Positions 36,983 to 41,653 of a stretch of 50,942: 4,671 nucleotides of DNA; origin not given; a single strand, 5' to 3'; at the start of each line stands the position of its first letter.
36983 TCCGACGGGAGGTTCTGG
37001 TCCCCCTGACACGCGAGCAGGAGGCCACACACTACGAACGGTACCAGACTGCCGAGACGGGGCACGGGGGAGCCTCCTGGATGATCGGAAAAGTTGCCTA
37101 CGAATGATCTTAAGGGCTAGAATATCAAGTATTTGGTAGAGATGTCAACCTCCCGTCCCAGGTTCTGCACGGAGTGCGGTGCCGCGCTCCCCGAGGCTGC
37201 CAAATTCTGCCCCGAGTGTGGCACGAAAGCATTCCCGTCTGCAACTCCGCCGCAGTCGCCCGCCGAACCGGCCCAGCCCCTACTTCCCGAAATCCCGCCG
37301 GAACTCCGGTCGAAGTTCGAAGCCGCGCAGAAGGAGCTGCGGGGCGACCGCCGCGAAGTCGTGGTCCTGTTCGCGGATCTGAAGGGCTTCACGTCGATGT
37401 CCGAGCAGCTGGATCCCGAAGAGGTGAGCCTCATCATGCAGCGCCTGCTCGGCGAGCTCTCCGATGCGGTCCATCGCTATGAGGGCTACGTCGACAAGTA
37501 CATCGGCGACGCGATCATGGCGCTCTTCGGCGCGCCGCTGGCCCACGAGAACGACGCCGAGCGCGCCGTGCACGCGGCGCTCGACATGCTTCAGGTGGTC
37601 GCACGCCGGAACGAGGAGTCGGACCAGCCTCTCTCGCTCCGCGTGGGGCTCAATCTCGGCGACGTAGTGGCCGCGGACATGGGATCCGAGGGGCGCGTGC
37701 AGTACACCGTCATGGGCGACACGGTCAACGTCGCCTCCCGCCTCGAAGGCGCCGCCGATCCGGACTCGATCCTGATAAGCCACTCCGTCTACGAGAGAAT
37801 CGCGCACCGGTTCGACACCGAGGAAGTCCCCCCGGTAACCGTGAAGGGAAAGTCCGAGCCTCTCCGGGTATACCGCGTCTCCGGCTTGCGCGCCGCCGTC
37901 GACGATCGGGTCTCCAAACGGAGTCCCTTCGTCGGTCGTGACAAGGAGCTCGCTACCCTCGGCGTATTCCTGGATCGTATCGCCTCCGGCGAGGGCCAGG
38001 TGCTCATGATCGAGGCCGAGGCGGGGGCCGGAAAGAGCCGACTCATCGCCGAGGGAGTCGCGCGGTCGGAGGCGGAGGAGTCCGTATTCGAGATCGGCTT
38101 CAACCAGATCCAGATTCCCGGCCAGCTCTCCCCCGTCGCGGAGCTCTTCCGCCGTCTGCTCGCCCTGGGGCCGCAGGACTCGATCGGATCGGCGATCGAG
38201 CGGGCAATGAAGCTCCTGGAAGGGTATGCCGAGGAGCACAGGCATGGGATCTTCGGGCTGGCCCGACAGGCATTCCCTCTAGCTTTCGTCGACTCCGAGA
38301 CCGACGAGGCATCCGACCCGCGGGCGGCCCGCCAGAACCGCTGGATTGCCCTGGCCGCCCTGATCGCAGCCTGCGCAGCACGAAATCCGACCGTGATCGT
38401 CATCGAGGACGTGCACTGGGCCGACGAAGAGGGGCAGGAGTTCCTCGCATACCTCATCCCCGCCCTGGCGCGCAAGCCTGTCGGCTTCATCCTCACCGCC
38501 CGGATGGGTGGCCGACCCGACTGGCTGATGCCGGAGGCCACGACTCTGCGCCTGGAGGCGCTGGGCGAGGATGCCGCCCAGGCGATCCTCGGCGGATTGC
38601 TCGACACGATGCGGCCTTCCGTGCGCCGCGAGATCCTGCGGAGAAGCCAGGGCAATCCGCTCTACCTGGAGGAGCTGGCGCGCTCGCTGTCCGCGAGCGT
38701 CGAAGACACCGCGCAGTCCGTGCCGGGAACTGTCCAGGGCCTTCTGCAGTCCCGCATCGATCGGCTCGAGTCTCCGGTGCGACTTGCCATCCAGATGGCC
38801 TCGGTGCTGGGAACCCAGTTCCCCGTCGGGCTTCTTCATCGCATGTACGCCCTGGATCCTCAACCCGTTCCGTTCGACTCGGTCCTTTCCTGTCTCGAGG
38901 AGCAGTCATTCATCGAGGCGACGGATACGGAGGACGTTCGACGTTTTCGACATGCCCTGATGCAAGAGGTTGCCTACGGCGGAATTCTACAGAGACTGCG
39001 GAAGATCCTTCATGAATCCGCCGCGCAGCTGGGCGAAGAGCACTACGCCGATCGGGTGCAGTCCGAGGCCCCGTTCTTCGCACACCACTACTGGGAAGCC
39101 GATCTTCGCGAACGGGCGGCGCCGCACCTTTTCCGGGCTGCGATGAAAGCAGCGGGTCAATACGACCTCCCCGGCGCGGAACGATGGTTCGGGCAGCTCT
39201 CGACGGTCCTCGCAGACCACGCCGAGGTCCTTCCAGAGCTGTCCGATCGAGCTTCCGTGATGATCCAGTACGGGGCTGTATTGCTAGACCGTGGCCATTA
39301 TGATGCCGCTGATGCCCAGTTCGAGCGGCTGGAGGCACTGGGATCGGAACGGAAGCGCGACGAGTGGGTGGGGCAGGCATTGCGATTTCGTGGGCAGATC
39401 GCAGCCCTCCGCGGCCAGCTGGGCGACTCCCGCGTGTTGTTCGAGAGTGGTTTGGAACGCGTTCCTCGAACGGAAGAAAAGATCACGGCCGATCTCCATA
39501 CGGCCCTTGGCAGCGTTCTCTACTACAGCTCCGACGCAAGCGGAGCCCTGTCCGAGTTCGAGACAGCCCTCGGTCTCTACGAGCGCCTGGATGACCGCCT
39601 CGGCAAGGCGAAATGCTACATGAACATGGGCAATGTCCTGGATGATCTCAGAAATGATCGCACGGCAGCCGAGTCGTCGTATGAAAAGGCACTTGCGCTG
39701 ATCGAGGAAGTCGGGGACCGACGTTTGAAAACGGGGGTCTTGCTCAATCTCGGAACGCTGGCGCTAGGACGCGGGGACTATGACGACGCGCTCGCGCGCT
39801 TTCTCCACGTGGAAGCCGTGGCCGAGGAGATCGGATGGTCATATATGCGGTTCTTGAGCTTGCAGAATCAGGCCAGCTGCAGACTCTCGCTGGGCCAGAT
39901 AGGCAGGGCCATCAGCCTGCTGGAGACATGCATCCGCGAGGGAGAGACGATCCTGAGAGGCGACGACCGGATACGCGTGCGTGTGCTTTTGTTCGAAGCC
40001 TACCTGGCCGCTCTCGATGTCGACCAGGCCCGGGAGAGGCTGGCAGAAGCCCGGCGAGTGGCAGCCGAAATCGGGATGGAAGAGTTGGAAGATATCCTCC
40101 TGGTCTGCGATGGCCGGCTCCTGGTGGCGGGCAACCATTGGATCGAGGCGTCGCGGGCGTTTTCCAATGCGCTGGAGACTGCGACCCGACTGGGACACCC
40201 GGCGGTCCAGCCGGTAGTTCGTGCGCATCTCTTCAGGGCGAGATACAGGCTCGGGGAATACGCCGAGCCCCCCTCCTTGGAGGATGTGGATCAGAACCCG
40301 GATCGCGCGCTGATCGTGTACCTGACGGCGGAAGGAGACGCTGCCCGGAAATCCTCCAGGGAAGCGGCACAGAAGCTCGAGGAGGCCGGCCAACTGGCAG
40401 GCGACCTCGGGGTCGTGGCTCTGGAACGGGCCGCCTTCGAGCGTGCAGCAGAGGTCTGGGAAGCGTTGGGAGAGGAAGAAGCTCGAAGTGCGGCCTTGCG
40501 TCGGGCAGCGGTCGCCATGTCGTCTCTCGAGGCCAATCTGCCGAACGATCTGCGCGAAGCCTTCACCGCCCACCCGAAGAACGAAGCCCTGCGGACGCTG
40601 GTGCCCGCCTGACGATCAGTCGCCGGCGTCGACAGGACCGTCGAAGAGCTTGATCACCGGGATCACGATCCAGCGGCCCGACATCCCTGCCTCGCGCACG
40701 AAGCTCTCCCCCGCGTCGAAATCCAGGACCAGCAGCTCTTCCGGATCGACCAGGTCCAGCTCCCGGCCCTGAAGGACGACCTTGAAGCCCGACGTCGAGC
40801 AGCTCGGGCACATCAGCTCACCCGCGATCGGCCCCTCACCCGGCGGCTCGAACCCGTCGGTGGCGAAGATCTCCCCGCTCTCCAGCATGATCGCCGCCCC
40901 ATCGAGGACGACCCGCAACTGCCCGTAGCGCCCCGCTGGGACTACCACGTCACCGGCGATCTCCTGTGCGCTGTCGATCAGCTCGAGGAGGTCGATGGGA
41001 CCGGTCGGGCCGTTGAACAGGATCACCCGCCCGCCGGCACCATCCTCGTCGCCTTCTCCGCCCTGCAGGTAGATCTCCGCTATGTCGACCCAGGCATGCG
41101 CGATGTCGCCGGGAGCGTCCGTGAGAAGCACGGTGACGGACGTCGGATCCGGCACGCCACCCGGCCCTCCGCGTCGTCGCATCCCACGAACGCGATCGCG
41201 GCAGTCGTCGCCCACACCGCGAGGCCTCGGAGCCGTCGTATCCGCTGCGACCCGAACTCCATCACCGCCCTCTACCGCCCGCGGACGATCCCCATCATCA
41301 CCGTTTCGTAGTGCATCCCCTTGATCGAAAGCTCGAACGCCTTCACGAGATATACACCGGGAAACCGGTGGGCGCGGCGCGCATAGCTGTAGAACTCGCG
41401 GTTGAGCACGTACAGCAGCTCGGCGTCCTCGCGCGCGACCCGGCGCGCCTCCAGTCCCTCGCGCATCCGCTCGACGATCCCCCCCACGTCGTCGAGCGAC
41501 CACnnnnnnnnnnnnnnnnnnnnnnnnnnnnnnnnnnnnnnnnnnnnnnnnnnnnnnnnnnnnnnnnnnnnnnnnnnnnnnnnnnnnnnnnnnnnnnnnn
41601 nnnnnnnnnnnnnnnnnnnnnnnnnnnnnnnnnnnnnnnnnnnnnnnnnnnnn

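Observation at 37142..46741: Convergent paralogous Zn-ribbon / cyclase / STAND / TPR giants bracket a B12-radical-SAM + DUF4382 pair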

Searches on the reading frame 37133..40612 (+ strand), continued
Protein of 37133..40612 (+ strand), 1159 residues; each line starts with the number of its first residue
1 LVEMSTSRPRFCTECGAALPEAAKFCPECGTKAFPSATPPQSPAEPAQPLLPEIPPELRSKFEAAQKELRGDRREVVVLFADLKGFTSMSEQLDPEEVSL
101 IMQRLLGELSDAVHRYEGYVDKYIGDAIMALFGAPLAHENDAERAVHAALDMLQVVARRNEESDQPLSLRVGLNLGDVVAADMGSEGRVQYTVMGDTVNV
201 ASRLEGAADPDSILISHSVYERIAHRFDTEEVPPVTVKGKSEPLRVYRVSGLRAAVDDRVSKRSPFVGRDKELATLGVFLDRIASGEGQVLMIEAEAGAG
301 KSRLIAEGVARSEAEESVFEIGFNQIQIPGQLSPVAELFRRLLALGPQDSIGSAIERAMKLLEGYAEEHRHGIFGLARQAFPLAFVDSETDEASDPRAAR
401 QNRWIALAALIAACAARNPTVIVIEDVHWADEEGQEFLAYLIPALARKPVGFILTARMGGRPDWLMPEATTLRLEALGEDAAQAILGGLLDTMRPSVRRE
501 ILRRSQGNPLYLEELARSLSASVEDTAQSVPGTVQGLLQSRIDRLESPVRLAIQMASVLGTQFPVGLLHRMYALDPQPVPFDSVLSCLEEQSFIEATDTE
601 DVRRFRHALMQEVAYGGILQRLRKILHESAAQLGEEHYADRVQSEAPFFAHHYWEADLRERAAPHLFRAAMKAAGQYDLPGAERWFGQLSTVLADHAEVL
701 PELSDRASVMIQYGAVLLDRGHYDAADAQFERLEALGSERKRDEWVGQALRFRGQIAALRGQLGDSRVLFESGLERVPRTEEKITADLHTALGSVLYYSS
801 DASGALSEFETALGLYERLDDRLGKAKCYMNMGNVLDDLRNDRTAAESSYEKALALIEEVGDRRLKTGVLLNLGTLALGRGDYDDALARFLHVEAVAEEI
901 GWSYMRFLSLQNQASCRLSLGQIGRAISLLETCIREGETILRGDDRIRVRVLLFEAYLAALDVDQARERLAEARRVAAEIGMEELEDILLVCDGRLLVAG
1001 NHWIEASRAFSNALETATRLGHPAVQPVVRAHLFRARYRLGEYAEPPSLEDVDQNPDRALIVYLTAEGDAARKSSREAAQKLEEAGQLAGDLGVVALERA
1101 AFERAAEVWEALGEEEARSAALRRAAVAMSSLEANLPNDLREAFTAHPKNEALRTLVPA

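Call 51: find_encoding_contigs(protein=P0436, flank=10000, max_places=1)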
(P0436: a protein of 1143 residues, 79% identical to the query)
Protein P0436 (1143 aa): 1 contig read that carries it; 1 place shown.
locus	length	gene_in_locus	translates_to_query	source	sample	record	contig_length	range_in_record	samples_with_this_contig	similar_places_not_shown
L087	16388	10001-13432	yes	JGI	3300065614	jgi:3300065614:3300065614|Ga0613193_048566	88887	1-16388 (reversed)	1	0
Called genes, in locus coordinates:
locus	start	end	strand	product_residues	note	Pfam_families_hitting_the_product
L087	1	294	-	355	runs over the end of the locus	-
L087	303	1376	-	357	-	-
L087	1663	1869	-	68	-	-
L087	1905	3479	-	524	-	PF02142:MGS, PF01808:AICARFT_IMPCHas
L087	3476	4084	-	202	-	PF00551:Formyl_trans_N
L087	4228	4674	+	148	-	PF01741:MscL, PF10571:UPF0547 (weak)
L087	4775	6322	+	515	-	PF07690:MFS_1, PF00854:PTR2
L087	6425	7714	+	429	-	PF00285:Citrate_synt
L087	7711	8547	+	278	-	PF01209:Ubie_methyltran, PF13489:Methyltransf_23 (weak), PF13847:Methyltransf_31, PF08241:Methyltransf_11, PF08242:Methyltransf_12 (weak), PF13649:Methyltransf_25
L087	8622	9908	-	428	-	-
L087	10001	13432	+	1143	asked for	PF13240:Zn_Ribbon_1 (faint), PF00211:Guanylate_cyc, PF13191:AAA_16, PF07719:TPR_2 (faint), PF13176:TPR_7 (faint), PF13424:TPR_12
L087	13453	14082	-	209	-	PF14321:DUF4382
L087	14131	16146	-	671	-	PF04055:Radical_SAM, PF13282:DUF4070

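Call 52: find_encoding_contigs(protein=P0451, flank=10000, max_places=1)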
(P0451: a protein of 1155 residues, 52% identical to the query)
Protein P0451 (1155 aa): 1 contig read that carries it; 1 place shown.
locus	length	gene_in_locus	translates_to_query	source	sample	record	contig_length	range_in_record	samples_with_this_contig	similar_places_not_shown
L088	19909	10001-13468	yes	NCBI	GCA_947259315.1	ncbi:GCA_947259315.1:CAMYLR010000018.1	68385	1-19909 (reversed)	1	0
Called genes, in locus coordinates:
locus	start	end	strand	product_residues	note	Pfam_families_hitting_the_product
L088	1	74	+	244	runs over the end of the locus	PF00069:Pkinase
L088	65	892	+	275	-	PF13672:PP2C_2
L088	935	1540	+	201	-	PF01227:GTP_cyclohydroI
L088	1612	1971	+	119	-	-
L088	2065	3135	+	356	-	PF00154:RecA_N, PF06745:ATPase, PF08423:Rad51, PF27531:MT3502_N (weak), PF01637:ATPase_2 (weak), PF21096:RecA_C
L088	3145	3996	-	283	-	PF01135:PCMT, PF01209:Ubie_methyltran, PF02353:CMAS, PF06325:PrmA, PF13489:Methyltransf_23, PF13847:Methyltransf_31, PF08241:Methyltransf_11, PF08242:Methyltransf_12, +3 more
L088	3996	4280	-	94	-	PF02627:CMD (weak)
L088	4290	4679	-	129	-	PF12840:HTH_20, PF13412:HTH_24 (weak), PF01022:HTH_5 (weak)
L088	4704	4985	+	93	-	PF10041:DUF2277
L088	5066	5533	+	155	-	PF12893:Lumazine_bd_2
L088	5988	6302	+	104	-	-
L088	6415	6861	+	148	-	PF00293:NUDIX, PF14815:NUDIX_4, PF22327:Nudt16-like (weak)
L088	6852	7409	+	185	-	-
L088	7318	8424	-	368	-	-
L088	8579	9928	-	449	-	-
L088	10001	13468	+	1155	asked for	PF13240:Zn_Ribbon_1, PF00211:Guanylate_cyc, PF13191:AAA_16, PF17874:TPR_MalT (faint), PF00515:TPR_1 (faint), PF07719:TPR_2 (faint), PF13424:TPR_12 (weak)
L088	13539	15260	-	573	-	-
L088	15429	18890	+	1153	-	PF13240:Zn_Ribbon_1, PF00211:Guanylate_cyc, PF13191:AAA_16, PF13401:AAA_22 (faint), PF00515:TPR_1 (faint), PF13424:TPR_12 (weak), PF17874:TPR_MalT (weak), PF13424:TPR_12 (weak), +1 more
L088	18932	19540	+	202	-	PF00730:HhH-GPD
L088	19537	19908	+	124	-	?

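Call 53: find_encoding_contigs(protein=P0450, flank=10000, max_places=1)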
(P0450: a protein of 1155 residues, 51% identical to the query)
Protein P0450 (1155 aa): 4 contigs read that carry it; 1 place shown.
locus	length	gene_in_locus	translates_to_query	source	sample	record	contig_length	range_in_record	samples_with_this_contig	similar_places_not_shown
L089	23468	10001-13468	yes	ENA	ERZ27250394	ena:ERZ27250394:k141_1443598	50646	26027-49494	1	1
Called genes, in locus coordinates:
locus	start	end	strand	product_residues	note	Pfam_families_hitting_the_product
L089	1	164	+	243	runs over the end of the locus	PF05013:FGase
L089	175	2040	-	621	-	PF17899:Peptidase_M61_N, PF05299:Peptidase_M61, PF13180:PDZ_2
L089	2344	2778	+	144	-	-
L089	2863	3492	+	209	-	PF01227:GTP_cyclohydroI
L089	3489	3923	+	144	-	-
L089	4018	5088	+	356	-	PF00154:RecA_N, PF06745:ATPase, PF08423:Rad51, PF27531:MT3502_N (weak), PF01637:ATPase_2 (weak), PF21096:RecA_C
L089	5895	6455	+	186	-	PF26233:NicX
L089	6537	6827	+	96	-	PF10041:DUF2277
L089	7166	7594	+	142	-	-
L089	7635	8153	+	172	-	PF00293:NUDIX, PF14815:NUDIX_4 (weak), PF22327:Nudt16-like (weak)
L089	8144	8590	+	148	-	PF03061:4HBT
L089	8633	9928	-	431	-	-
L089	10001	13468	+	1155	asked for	PF13240:Zn_Ribbon_1, PF00211:Guanylate_cyc, PF13191:AAA_16, PF00515:TPR_1 (faint), PF07719:TPR_2 (faint), PF13424:TPR_12 (weak), PF17874:TPR_MalT (weak), PF13424:TPR_12, +1 more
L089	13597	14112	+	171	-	PF00730:HhH-GPD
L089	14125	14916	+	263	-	-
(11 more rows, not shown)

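Call 54: find_encoding_contigs(protein=P0457, flank=10000, max_places=1)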
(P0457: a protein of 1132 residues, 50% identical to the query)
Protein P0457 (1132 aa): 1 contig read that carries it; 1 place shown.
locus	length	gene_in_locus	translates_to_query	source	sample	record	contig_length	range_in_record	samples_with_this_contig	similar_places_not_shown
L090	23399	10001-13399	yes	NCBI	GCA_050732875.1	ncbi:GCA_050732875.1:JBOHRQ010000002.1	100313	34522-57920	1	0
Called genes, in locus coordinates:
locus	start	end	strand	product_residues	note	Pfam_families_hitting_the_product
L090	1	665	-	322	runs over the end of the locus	PF19187:HTH_PafC, PF13280:WYL, PF25583:WCX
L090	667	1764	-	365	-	PF13280:WYL, PF25583:WCX (weak)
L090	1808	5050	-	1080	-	PF00580:UvrD-helicase, PF13245:AAA_19, PF13361:UvrD_C, PF13538:UvrD_C_2 (faint), PF12705:PDDEXK_1 (weak)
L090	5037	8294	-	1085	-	PF12705:PDDEXK_1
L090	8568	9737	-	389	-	-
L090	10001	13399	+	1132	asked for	PF07719:TPR_2 (faint), PF00211:Guanylate_cyc, PF13191:AAA_16, PF17874:TPR_MalT, PF00515:TPR_1 (faint), PF13424:TPR_12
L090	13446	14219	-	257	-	PF00378:ECH_1, PF16113:ECH_2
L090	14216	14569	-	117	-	PF23544:AtuA_ferredoxin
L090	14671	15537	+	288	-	PF04338:DUF481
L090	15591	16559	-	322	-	-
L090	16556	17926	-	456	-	PF20968:MASE8 (weak), PF00211:Guanylate_cyc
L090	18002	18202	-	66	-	PF10049:DUF2283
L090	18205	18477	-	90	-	PF14076:DUF4258 (weak)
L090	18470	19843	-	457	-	PF07287:AtuA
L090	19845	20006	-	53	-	-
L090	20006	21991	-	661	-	PF00211:Guanylate_cyc, PF13428:TPR_14 (faint), PF07719:TPR_2 (faint), PF13181:TPR_8 (faint), PF13431:TPR_17 (faint), PF13432:TPR_16 (faint), PF13424:TPR_12 (weak), PF14559:TPR_19, +3 more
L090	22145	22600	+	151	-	-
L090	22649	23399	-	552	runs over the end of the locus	PF01039:Carboxyl_trans, PF03255:ACCA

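Call 65: find_related_loci(query=A3, collection=metagenome_contigs, flank=6000)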
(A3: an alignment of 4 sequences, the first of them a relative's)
Query A3 (428 aa) in metagenome_contigs; peptide patterns used: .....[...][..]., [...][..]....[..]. (x = any residue, [..] = any of these).
303 stretches matched a pattern; 2 encode a relative of the query (tblastn E <= 1e-3); 2 distinct loci.
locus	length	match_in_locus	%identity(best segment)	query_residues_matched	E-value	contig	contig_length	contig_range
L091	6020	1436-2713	72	2-428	0e+0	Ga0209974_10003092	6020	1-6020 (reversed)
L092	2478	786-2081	71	4-424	0e+0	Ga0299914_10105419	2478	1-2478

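Call 67: find_encoding_contigs(protein=P0461, flank=6000, max_places=1)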
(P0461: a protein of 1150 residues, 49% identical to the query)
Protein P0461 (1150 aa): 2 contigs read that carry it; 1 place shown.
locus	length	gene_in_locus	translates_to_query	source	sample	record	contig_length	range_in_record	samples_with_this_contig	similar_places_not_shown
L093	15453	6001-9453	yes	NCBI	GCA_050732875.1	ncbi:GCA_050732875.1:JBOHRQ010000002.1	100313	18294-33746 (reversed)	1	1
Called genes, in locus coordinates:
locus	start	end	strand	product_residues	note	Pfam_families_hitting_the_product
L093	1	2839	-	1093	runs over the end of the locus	PF00211:Guanylate_cyc, PF13191:AAA_16, PF00515:TPR_1 (faint), PF07719:TPR_2 (faint), PF13424:TPR_12 (weak)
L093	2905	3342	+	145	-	PF01451:LMWPc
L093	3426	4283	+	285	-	-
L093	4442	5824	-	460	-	-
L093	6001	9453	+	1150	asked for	PF13240:Zn_Ribbon_1 (weak), PF00211:Guanylate_cyc, PF13191:AAA_16, PF14559:TPR_19 (faint), PF17874:TPR_MalT (weak), PF00515:TPR_1 (faint), PF07719:TPR_2 (faint), PF13424:TPR_12 (weak), +1 more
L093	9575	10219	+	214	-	PF00230:MIP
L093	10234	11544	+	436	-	PF02812:ELFV_dehydrog_N, PF00208:ELFV_dehydrog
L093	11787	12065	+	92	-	PF02201:SWIB, PF26291:SWIB_eIF2D (weak)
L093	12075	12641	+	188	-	-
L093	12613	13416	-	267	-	PF08659:KR, PF00106:adh_short, PF13561:adh_short_C2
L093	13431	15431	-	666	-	PF01433:Peptidase_M1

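Call 68: find_encoding_contigs(protein=P0290, flank=6000, max_places=1)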
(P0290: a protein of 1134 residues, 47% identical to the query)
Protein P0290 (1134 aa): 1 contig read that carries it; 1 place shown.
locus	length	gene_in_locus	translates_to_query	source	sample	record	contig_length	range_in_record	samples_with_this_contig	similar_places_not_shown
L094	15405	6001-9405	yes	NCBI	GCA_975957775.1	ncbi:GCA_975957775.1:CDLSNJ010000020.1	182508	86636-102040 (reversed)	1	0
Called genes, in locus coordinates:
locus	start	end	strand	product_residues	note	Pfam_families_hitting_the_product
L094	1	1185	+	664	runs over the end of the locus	PF00211:Guanylate_cyc, PF14559:TPR_19 (faint), PF07719:TPR_2 (faint), PF13428:TPR_14 (faint), PF13431:TPR_17 (faint), PF00515:TPR_1 (faint), PF13181:TPR_8 (faint), PF13424:TPR_12 (faint)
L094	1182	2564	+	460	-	PF07287:AtuA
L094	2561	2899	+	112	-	PF23544:AtuA_ferredoxin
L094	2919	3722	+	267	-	PF00378:ECH_1, PF16113:ECH_2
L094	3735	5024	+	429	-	PF20968:MASE8, PF00211:Guanylate_cyc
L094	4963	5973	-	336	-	-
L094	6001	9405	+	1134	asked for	PF13240:Zn_Ribbon_1 (weak), PF00211:Guanylate_cyc, PF13191:AAA_16, PF07719:TPR_2 (faint), PF13374:TPR_10 (faint), PF00515:TPR_1 (faint), PF13424:TPR_12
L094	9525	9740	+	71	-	PF01985:CRS1_YhbY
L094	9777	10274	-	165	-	-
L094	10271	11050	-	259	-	PF13085:Fer2_3, PF12838:Fer4_7 (weak), PF13183:Fer4_8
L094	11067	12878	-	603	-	PF00890:FAD_binding_2, PF03486:HI0933_like (faint), PF02910:Succ_DH_flav_C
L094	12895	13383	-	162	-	PF04191:PEMT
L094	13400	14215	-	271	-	-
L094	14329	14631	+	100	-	-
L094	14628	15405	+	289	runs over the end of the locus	-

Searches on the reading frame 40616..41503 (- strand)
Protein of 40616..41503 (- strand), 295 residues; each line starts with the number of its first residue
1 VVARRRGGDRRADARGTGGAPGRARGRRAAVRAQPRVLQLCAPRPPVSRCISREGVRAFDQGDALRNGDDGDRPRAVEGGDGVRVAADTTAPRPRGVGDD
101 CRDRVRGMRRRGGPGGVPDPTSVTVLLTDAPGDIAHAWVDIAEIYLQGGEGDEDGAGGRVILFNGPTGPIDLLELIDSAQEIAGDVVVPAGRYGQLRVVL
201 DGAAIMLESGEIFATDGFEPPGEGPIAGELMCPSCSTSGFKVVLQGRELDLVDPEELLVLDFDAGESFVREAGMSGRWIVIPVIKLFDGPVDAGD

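Call 8: search_protein_families(library=pfam, proteins=[window:40616-41503:-], max_evalue=0.01)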
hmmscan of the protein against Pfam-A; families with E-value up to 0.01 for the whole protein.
window:40616-41503:- (295 aa): 1 family
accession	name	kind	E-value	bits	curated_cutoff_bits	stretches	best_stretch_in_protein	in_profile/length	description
PF14321.11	DUF4382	-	5.4e-20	72.4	25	1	121-282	2-136/136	Domain of unknown function (DUF4382)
